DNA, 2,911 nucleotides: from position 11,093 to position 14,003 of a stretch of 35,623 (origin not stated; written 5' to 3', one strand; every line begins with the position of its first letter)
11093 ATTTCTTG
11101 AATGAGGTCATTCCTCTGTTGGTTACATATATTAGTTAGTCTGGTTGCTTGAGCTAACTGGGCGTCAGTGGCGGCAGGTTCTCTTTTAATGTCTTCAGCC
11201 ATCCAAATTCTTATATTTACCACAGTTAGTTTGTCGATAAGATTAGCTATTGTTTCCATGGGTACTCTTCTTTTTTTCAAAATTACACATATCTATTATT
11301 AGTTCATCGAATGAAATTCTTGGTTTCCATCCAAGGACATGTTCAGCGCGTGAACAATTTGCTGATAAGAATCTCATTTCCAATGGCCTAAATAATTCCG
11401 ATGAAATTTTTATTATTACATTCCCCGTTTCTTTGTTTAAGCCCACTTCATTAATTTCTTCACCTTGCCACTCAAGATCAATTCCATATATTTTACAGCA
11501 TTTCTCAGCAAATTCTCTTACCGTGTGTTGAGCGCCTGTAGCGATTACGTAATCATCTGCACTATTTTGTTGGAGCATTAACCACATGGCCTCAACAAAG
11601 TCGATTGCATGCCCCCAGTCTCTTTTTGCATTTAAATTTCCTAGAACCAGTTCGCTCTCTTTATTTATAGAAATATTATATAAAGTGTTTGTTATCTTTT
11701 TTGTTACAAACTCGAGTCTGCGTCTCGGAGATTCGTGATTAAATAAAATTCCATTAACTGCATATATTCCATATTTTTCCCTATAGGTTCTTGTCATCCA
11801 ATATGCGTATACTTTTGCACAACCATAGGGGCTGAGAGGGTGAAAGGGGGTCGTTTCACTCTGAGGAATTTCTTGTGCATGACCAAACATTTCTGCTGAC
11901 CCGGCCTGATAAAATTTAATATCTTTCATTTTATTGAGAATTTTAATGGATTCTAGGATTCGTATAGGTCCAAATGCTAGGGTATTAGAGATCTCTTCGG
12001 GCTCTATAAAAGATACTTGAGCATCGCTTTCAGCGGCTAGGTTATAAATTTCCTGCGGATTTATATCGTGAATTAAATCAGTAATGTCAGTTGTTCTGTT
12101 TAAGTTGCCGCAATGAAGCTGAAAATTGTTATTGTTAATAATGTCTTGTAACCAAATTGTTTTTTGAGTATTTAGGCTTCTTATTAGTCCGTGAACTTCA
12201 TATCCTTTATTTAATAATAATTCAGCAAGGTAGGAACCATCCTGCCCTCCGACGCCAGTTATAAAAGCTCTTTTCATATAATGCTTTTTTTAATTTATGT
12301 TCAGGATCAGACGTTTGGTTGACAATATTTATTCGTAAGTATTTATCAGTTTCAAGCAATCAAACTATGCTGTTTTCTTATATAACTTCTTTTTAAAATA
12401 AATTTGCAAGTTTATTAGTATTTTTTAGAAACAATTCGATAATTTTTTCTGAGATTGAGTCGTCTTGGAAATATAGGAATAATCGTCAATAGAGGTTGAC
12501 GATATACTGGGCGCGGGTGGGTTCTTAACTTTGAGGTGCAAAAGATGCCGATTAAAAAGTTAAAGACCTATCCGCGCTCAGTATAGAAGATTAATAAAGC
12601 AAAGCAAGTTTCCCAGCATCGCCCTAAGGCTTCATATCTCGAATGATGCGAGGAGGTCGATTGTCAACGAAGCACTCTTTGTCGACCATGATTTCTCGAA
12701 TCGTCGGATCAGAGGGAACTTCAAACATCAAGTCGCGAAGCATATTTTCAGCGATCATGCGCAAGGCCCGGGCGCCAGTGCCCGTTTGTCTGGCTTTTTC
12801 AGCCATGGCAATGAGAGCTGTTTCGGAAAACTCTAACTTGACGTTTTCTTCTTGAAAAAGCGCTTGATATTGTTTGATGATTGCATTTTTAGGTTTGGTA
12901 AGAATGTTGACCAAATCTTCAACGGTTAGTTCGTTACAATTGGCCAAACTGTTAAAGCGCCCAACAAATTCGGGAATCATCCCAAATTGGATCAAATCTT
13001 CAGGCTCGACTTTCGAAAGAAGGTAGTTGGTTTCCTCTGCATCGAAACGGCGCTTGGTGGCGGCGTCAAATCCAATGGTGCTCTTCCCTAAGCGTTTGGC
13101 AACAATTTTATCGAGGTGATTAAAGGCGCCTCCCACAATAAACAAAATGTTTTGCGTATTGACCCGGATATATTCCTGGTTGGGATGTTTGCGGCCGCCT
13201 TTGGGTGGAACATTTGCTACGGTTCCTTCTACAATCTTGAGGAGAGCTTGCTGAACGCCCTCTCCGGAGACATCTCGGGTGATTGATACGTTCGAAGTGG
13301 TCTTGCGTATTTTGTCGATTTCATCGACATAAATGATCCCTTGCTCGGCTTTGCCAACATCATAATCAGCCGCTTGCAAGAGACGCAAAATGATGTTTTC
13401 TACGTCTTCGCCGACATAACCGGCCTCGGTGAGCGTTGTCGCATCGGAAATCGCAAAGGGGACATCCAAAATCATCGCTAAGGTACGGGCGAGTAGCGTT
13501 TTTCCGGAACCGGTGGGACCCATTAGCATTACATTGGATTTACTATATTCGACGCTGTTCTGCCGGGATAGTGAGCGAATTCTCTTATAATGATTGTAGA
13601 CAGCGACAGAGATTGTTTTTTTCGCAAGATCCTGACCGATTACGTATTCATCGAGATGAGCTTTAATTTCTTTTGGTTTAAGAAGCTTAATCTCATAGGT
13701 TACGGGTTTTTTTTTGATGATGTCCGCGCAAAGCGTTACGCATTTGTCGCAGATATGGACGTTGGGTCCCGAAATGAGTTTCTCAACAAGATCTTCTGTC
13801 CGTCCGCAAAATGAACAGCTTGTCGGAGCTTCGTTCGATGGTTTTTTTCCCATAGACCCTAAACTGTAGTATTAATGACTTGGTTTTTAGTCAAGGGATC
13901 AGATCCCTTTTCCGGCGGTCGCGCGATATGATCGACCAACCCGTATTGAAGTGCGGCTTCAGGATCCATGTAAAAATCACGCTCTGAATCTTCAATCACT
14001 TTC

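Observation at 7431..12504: AT-rich island inserted at the 3' end of tRNA-Lys between frr and clpX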

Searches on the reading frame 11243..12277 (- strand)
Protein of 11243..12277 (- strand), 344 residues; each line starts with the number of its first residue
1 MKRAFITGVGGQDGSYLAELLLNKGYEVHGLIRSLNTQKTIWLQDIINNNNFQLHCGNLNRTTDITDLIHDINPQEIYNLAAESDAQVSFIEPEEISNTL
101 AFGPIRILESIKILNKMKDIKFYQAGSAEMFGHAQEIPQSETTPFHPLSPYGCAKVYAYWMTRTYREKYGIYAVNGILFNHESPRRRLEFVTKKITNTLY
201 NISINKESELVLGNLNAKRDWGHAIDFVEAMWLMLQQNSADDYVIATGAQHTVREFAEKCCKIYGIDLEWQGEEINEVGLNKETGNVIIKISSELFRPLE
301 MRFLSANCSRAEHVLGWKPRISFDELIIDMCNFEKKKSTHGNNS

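Call 4: search_protein_families(library=pfam, proteins=[window:11243-12277:-], max_evalue=0.1)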
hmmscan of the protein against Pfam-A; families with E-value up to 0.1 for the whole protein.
window:11243-12277:- (344 aa): 3 families
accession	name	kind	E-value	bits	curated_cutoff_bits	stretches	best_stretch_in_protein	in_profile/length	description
PF16363.11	GDP_Man_Dehyd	-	1.6e-122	409.6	27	1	5-330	1-332/332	GDP-mannose 4,6 dehydratase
PF01370.27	Epimerase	-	4.5e-60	203.5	20.9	1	5-246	2-240/240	NAD dependent epimerase/dehydratase family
PF04321.23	RmlD_sub_bind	-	5e-05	22.9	27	1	4-168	3-142/287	RmlD substrate binding domain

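Call 7: search_protein_families(library=ncbifam, proteins=[window:11243-12277:-], max_evalue=0.1)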
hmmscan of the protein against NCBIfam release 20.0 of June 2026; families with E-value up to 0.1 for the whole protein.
window:11243-12277:- (344 aa): 14 families
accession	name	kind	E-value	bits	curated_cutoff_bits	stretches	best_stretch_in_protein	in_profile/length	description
TIGR01472.1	gmd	equivalog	3.5e-130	434.2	415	1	2-333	1-337/342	GDP-mannose 4,6-dehydratase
TIGR01181.1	dTDP_gluc_dehyt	equivalog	5.8e-27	94.6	365.1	1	5-328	3-305/321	dTDP-glucose 4,6-dehydratase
TIGR04180.1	EDH_00030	hypoth_equivalog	4.8e-23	81.7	475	1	5-270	2-262/297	NAD-dependent 4,6-dehydratase LegB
TIGR02622.1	CDP_4_6_dhtase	equivalog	2.5e-17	63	278.45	2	2-119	5-123/352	CDP-glucose 4,6-dehydratase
TIGR01179.1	galE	equivalog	3.4e-16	59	262.3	1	5-271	3-282/332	UDP-glucose 4-epimerase GalE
NF007582.0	PRK10217.1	equivalog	3.7e-11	42.7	698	1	1-263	1-269/355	dTDP-glucose 4,6-dehydratase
NF007490.0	PRK10084.1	subfamily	3e-09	36.3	649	1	41-263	41-276/361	dTDP-glucose 4,6-dehydratase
NF007956.0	PRK10675.1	subfamily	1.4e-06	27.7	394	1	4-156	3-154/338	UDP-glucose 4-epimerase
NF043036.1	ErythonDh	equivalog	0.00064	19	325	1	4-166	3-164/321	D-erythronate dehydrogenase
NF047922.1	GDPFucSynFcl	equivalog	0.0012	18.3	500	1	150-267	133-256/308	GDP-L-fucose synthase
NF011728.1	PRK15181.1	equivalog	0.016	14.3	760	1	2-223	16-237/348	Vi polysaccharide biosynthesis UDP-N-acetylglucosaminuronic acid C-4 epimerase TviC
TIGR02197.1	heptose_epim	equivalog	0.017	14.3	274.6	1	116-262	103-258/316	ADP-glyceromanno-heptose 6-epimerase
TIGR03466.1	HpnA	hypoth_equivalog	0.036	13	367.65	1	3-39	2-38/327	hopanoid-associated sugar epimerase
NF004823.0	PRK06179.1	subfamily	0.091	12.2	310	0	4-109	8-114/271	oxidoreductase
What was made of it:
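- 11243..12277 (-): GDP-mannose 4,6-dehydratase (Gmd), 344 aa. First gene of the four-gene operon. TIGR01472 scores 434.2 bits against a cut-off of 415, and PF16363 gives E 2e-122 (calls 4, 7).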

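Call 54: search_solved_structures(query=window:11243-12277:-, max_evalue=1e-40)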
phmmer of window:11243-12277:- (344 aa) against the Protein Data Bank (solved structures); distinct sequences matched with E-value up to 1e-40: 11.
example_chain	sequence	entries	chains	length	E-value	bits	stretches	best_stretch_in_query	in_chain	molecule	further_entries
2z1m_A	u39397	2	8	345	1.6e-108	366.1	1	2-336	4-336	GDP-D-mannose dehydratase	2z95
6gpj_A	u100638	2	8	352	6e-107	360.9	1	4-333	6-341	GDP-mannose 4,6 dehydratase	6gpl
1t2a_A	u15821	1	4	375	7.3e-107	360.6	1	4-333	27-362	GDP-mannose 4,6 dehydratase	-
5in4_A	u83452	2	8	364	7.4e-107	360.6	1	4-333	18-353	GDP-mannose 4,6 dehydratase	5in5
6q94_B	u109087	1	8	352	1.6e-106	359.5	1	4-333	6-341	GDP-mannose 4,6 dehydratase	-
6gpk_A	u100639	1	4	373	2e-106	359.2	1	4-333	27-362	GDP-mannose 4,6 dehydratase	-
7kf3_A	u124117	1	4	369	9.8e-105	353.6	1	2-331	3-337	GDP-mannose 4,6-dehydratase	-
1db3_A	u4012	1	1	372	2e-99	336.2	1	2-331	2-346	GDP-MANNOSE 4,6-DEHYDRATASE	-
5uzh_A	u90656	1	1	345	2.3e-97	329.4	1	2-331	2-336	NafoA.00085.b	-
1n7g_A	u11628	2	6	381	2.2e-88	299.9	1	2-331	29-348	GDP-D-mannose-4,6-dehydratase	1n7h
1rpn_A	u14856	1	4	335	2.1e-83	283.5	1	3-332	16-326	GDP-mannose 4,6-dehydratase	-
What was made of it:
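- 11243..12277 (-): Solved GMDs match at E 1e-108 (call 54).
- On GDP-mannose 4,6-dehydratase (TIGR01472 / PF16363): 434.2 bits against a cut-off of 415; PF16363 E 1.6e-122 (calls 4, 7); E 1.6e-108 to solved GMD 2z1m (call 54).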

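Call 82: find_homologous_proteins(query=window:11243-12277:-, max_evalue=1e-120)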
Query window:11243-12277:- (344 aa): 6 proteins with E <= 1e-120 among 8000 candidates.
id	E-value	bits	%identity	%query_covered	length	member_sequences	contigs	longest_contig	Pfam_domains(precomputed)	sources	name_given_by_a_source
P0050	5.5e-234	793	100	100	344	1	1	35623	PF16363.12,PF01370.28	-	-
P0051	2.6e-232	788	99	100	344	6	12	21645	PF16363.12,PF01370.28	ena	-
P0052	9.4e-210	714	89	100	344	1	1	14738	PF04321.24,PF16363.12,PF01370.28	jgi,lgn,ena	-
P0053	3.9e-199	679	84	100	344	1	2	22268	PF04321.24,PF16363.12,PF01370.28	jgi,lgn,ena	-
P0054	4.4e-122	426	55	97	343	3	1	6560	PF04321.24,PF16363.12,PF01370.28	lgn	-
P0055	7.9e-122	425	55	97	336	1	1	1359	PF04321.24,PF16363.12,PF01370.28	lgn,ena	-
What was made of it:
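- Gmd has no chlamydial relatives outside the clade among 5.8 billion proteins (call 82).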

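Call 83: find_encoding_contigs(protein=P0053, flank=10000, max_places=3)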
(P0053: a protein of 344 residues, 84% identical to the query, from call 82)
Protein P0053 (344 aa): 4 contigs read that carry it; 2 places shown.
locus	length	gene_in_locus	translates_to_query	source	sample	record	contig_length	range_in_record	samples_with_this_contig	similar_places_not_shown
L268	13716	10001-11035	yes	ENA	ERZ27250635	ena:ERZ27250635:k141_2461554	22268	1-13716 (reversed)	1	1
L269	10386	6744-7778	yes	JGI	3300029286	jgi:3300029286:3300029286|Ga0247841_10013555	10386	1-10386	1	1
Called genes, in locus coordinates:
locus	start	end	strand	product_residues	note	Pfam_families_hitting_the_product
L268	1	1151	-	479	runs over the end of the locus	PF17297:PEPCK_N, PF00821:PEPCK_GTP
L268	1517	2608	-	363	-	PF06723:MreB_Mbl, PF00022:Actin (faint), PF00012:HSP70, PF14450:FtsA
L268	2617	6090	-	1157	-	PF08455:SNF2_assoc, PF00176:SNF2-rel_dom, PF00270:DEAD, PF04851:ResIII, PF00271:Helicase_C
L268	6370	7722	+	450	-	PF05697:Trigger_N, PF05698:Trigger_C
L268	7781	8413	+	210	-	PF00574:CLP_protease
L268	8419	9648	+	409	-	PF06689:zf-C4_ClpX, PF01078:Mg_chelatase (faint), PF07724:AAA_2, PF00004:AAA, PF07728:AAA_5 (faint), PF10431:ClpB_D2-small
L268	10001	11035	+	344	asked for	PF01370:Epimerase, PF04321:RmlD_sub_bind (weak), PF16363:GDP_Man_Dehyd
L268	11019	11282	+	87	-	PF14063:DUF4254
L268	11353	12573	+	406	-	PF13489:Methyltransf_23, PF08484:Methyltransf_14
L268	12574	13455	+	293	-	-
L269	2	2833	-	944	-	?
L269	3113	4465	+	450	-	PF05697:Trigger_N, PF05698:Trigger_C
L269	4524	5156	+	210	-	PF00574:CLP_protease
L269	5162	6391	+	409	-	PF06689:zf-C4_ClpX, PF01078:Mg_chelatase (faint), PF07724:AAA_2, PF00004:AAA, PF07728:AAA_5 (faint), PF10431:ClpB_D2-small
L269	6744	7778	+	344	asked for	PF01370:Epimerase, PF04321:RmlD_sub_bind (weak), PF16363:GDP_Man_Dehyd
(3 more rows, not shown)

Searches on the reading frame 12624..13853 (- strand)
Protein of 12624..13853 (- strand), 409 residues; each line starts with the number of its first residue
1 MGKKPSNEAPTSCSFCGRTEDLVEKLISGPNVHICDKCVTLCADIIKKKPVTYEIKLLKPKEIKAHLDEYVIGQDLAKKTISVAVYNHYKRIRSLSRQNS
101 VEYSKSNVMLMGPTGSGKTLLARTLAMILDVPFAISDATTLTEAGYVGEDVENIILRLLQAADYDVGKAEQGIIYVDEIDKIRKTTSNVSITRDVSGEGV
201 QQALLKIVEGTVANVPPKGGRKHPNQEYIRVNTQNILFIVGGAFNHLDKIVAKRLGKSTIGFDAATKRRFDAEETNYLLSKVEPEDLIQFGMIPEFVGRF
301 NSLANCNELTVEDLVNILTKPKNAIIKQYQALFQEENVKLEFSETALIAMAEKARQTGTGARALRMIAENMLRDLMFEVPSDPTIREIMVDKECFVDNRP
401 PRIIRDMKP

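Call 10: find_related_loci(query=window:12624-13853:-, collection=genome_contigs, flank=10000)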
Query window:12624-13853:- (409 aa) in genome_contigs; peptide patterns used: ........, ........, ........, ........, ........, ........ (x = any residue, [..] = any of these).
600 stretches matched a pattern (row limit reached: there are more); 600 encode a relative of the query (tblastn E <= 1e-3); the best 80 are kept; 80 distinct loci.
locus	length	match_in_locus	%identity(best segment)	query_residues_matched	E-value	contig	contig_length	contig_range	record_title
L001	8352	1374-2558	82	11-405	0e+0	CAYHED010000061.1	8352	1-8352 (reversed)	MAG TPA_asm: uncultured bacterium isolate ERP119702_co1_242 genome assembly, contig: NODE_11881_length_8352_cov_5.311558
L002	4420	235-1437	79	1-403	0e+0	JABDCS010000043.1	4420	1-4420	MAG: Chlamydiae bacterium isolate BWMinHeated_Nextera75_MAG3 3300020831.a:Ga0207143_1174, whole genome shotgun sequence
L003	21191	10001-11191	73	12-408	0e+0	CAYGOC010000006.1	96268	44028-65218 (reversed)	MAG TPA_asm: uncultured bacterium isolate ERP117304_co1_108 genome assembly, contig: NODE_292_length_96268_cov_18.722272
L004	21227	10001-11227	73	1-406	0e+0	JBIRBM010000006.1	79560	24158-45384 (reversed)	MAG: Parachlamydiaceae bacterium isolate WGG20204 k141_2798070_length_79560_SRR21875704, whole genome shotgun sequence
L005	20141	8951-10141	58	13-404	6e-154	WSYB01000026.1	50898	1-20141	MAG: Geobacteraceae bacterium isolate X3_MetaBAT.27 scaffold_496, whole genome shotgun sequence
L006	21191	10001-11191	58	13-404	1e-153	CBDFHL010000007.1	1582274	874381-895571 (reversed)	MAG: Methyloglobulus sp. isolate 3a41a94e-4880-4ab6-9133-cb57dd0d4b1b genome assembly, contig: contig_7, whole genome sh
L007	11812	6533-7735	57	12-407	6e-153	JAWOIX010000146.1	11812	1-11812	MAG: Pelovirga sp. isolate CWP5-2.bin.96 k191_2519272, whole genome shotgun sequence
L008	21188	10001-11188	58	13-405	6e-153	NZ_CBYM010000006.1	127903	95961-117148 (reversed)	Clostridium saudiense strain JCC, whole genome shotgun sequence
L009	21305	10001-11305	55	1-407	2e-152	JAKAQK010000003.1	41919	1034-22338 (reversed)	MAG: bacterium isolate YF2.bin53 NODE_702_length_41919_cov_2.857102, whole genome shotgun sequence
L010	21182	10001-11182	59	13-404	6e-152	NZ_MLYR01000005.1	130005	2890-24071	Bacillus sp. MUM 116, whole genome shotgun sequence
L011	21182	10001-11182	58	13-404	1e-151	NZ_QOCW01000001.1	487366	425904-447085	Bacillus taeanensis strain BH030017 NODE_1_length_487366_cov_154.235, whole genome shotgun sequence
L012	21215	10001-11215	56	1-403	6e-151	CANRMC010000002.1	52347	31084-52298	MAG: uncultured Lachnospiraceae bacterium isolate Lapin-016__bin8 genome assembly, contig: Lapin-016__NODE_542_length_52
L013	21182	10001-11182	59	13-404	3e-151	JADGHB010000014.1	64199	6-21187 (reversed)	MAG: Nevskia sp. isolate HOG36 NODE_112_length_64199_cov_322.310546, whole genome shotgun sequence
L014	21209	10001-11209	56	13-409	1e-150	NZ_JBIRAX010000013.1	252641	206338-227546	Actinomadura sp. 3N508 contig_13, whole genome shotgun sequence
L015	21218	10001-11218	58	4-404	1e-150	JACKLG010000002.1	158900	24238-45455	MAG: Candidatus Paracaedibacteraceae bacterium isolate HK-STAS-PROT-85 HK-STAS-PROT-85_2, whole genome shotgun sequence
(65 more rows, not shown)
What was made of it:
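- Tried and rejected: The best genome match is 82% ClpX identity to an uncultured MAG, and 73% to a Parachlamydiaceae MAG (call 10).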

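Call 15: search_protein_families(library=pfam, proteins=[L001:2570-3790:-, L001:3792-4706:-, L001:4728-5849:-, L001:5864-6361:-, L001:6383-7201:-, L001:7642-7896:-, L003:11212-12516:-, L003:12786-13175:+, L003:13195-13962:+], max_evalue=0.001)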
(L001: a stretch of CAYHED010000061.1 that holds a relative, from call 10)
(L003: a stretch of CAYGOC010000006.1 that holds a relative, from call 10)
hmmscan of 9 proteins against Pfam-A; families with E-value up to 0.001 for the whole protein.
L001:2570-3790:- (406 aa): 0 families

L001:3792-4706:- (304 aa): 0 families

L001:4728-5849:- (373 aa): 0 families

L001:5864-6361:- (165 aa): 0 families

L001:6383-7201:- (272 aa): 0 families

L001:7642-7896:- (84 aa): 0 families

L003:11212-12516:- (434 aa): 0 families

L003:12786-13175:+ (129 aa): 0 families

L003:13195-13962:+ (255 aa): 0 families

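Call 72: find_encoding_contigs(protein=window:12624-13853:-, flank=7000, max_places=10)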
Protein window:12624-13853:- (409 aa): 13 contigs read that carry it; 10 places shown.
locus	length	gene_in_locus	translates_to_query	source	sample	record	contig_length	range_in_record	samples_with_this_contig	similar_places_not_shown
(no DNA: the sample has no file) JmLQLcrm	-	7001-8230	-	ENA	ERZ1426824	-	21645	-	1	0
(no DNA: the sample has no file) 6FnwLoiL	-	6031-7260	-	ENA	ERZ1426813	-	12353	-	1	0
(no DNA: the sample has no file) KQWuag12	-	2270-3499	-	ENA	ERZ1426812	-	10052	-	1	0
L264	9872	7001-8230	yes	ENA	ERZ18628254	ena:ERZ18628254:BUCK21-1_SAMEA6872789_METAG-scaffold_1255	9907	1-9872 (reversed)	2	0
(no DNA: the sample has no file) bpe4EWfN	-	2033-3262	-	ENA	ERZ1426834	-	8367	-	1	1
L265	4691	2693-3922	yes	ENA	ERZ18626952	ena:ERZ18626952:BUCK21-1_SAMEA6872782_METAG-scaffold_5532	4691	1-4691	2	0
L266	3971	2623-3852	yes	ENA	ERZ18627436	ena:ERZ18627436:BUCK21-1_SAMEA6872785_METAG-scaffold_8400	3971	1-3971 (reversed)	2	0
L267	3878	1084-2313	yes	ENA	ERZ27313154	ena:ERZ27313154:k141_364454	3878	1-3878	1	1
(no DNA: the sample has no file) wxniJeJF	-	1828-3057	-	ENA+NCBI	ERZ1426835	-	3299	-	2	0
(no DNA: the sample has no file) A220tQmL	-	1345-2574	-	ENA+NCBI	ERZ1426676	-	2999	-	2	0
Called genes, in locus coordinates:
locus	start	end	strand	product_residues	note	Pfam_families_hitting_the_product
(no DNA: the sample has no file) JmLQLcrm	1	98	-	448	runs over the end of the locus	?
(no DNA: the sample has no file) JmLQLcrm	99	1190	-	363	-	PF06723:MreB_Mbl, PF00022:Actin (faint), PF00012:HSP70, PF14450:FtsA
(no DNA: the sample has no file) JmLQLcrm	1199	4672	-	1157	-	PF08455:SNF2_assoc, PF00176:SNF2-rel_dom, PF00270:DEAD, PF04851:ResIII, PF00271:Helicase_C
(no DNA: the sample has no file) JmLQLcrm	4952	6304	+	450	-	PF05697:Trigger_N, PF05698:Trigger_C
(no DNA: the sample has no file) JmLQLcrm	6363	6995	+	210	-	PF00574:CLP_protease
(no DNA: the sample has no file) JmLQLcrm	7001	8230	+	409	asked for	PF06689:zf-C4_ClpX, PF01078:Mg_chelatase (faint), PF07724:AAA_2, PF00004:AAA, PF07728:AAA_5 (faint), PF10431:ClpB_D2-small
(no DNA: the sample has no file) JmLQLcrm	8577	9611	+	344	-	PF01370:Epimerase, PF16363:GDP_Man_Dehyd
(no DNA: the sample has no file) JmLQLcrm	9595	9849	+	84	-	PF14063:DUF4254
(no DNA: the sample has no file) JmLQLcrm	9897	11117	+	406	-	PF13489:Methyltransf_23, PF08484:Methyltransf_14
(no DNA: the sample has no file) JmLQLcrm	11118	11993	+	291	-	-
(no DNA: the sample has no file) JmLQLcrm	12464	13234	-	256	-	-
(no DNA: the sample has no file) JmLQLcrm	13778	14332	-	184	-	PF01765:RRF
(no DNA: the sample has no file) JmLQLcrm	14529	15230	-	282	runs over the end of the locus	PF00889:EF_TS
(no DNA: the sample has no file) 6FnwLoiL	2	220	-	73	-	?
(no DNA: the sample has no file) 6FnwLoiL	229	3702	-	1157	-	PF08455:SNF2_assoc, PF00176:SNF2-rel_dom, PF00270:DEAD, PF04851:ResIII, PF00271:Helicase_C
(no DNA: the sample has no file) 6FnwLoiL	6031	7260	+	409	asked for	PF06689:zf-C4_ClpX, PF01078:Mg_chelatase (faint), PF07724:AAA_2, PF00004:AAA, PF07728:AAA_5 (faint), PF10431:ClpB_D2-small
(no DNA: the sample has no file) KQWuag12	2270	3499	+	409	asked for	PF06689:zf-C4_ClpX, PF01078:Mg_chelatase (faint), PF07724:AAA_2, PF00004:AAA, PF07728:AAA_5 (faint), PF10431:ClpB_D2-small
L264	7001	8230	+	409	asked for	PF06689:zf-C4_ClpX, PF01078:Mg_chelatase (faint), PF07724:AAA_2, PF00004:AAA, PF07728:AAA_5 (faint), PF10431:ClpB_D2-small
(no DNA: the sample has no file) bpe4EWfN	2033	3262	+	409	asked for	PF06689:zf-C4_ClpX, PF01078:Mg_chelatase (faint), PF07724:AAA_2, PF00004:AAA, PF07728:AAA_5 (faint), PF10431:ClpB_D2-small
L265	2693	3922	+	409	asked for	PF06689:zf-C4_ClpX, PF01078:Mg_chelatase (faint), PF07724:AAA_2, PF00004:AAA, PF07728:AAA_5 (faint), PF10431:ClpB_D2-small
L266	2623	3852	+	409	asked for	PF06689:zf-C4_ClpX, PF01078:Mg_chelatase (faint), PF07724:AAA_2, PF00004:AAA, PF07728:AAA_5 (faint), PF10431:ClpB_D2-small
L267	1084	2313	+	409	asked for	PF06689:zf-C4_ClpX, PF01078:Mg_chelatase (faint), PF07724:AAA_2, PF00004:AAA, PF07728:AAA_5 (faint), PF10431:ClpB_D2-small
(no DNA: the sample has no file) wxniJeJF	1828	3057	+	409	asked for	PF06689:zf-C4_ClpX, PF01078:Mg_chelatase (faint), PF07724:AAA_2, PF00004:AAA, PF07728:AAA_5 (faint), PF10431:ClpB_D2-small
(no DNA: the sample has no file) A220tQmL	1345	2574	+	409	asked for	PF06689:zf-C4_ClpX, PF01078:Mg_chelatase (faint), PF07724:AAA_2, PF00004:AAA, PF07728:AAA_5 (faint), PF10431:ClpB_D2-small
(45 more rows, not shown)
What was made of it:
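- It is fixed in all contigs seen (call 72).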
